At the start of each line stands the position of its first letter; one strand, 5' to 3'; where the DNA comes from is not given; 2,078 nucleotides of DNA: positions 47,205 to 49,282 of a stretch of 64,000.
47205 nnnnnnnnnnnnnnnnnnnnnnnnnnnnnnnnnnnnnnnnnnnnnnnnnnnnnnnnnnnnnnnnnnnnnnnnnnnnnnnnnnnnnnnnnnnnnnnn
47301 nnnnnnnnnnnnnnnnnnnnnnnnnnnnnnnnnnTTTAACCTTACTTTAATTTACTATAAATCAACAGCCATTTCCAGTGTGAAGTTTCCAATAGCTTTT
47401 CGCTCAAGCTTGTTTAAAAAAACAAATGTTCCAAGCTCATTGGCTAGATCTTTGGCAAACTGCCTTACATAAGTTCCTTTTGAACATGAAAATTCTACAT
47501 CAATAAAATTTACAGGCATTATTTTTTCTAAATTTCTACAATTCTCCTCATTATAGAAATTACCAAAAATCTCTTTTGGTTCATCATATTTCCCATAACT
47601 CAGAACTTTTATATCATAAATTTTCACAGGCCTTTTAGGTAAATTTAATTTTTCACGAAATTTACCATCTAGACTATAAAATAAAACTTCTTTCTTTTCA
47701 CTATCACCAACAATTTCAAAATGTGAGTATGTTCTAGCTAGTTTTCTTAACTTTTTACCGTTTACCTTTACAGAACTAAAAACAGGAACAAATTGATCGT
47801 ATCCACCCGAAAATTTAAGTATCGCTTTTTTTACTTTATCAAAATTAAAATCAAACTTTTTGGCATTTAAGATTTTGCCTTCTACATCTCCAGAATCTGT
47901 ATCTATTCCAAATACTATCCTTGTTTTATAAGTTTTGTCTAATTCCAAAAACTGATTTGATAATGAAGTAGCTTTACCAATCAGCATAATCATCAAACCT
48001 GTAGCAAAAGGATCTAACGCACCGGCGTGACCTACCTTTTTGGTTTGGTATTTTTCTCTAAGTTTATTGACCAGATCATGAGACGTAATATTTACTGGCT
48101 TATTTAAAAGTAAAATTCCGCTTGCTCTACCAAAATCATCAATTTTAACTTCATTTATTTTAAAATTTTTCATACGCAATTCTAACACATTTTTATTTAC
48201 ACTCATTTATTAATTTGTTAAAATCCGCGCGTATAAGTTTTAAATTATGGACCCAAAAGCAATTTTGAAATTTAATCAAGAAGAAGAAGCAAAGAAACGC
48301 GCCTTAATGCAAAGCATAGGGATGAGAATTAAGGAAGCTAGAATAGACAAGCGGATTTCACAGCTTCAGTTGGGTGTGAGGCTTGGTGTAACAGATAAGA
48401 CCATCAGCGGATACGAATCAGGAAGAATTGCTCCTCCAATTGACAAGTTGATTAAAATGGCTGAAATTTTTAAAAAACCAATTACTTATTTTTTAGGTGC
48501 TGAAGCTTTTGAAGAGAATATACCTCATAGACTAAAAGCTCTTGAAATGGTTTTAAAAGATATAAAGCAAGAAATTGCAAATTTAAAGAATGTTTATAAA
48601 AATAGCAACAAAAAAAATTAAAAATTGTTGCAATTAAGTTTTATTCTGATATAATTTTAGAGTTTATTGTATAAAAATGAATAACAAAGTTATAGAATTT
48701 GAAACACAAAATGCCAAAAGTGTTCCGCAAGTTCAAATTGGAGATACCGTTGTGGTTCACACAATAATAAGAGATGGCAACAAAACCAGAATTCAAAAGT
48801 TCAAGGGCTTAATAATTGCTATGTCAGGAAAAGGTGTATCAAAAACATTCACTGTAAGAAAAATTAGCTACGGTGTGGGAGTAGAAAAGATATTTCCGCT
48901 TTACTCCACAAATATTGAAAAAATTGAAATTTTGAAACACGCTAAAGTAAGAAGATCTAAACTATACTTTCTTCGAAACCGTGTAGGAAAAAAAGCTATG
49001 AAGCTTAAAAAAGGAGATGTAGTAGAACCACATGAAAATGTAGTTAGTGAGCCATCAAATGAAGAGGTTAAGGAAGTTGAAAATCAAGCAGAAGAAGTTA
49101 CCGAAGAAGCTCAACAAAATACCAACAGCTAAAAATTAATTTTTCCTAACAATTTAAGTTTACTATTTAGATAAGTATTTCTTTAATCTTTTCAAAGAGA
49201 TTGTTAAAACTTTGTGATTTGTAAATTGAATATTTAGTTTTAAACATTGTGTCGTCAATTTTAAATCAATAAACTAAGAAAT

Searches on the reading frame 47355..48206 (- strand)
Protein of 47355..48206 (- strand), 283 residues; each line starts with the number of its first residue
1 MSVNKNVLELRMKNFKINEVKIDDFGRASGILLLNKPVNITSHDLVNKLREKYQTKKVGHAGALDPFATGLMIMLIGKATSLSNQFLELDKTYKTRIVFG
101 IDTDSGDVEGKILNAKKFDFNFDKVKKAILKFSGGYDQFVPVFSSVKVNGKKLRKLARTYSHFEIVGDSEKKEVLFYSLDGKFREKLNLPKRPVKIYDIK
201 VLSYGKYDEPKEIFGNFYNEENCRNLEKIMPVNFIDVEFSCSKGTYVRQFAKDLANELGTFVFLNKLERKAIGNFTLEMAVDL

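Call 94: search_protein_families(library=pfam, proteins=[window:47355-48206:-], max_evalue=0.001)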
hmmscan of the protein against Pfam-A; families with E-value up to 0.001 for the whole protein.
window:47355-48206:- (283 aa): 1 family
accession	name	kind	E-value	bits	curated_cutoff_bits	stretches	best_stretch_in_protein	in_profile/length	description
PF01509.24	TruB_N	-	1.5e-36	126.5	27.3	1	50-165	1-117/149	TruB family pseudouridylate synthase (N terminal domain)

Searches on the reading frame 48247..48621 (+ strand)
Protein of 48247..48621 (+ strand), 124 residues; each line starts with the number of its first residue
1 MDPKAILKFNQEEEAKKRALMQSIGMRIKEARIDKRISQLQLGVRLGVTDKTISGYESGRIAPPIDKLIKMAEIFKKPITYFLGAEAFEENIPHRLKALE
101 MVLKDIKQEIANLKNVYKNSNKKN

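Call 95: search_protein_families(library=pfam, proteins=[window:48247-48621:+], max_evalue=0.001)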
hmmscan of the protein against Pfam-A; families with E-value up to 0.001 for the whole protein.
window:48247-48621:+ (124 aa): 3 families
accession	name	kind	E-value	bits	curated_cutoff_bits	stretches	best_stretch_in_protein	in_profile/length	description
PF01381.28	HTH_3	-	2.6e-13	50.2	23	1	28-82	1-55/55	Helix-turn-helix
PF12844.13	HTH_19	-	1.7e-09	37.9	30.2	1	25-83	1-59/64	Helix-turn-helix domain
PF13560.12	HTH_31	-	1.2e-06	29.1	27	1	24-75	2-54/64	Helix-turn-helix domain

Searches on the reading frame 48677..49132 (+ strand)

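Call 95: search_protein_families(library=pfam, proteins=[window:48677-49132:+], max_evalue=0.001)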
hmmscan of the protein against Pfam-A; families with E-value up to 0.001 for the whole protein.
window:48677-49132:+ (151 aa): 1 family
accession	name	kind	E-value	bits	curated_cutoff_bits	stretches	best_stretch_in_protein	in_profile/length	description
PF01245.26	Ribosomal_L19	-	5.8e-40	136.2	22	1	9-107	7-106/111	Ribosomal protein L19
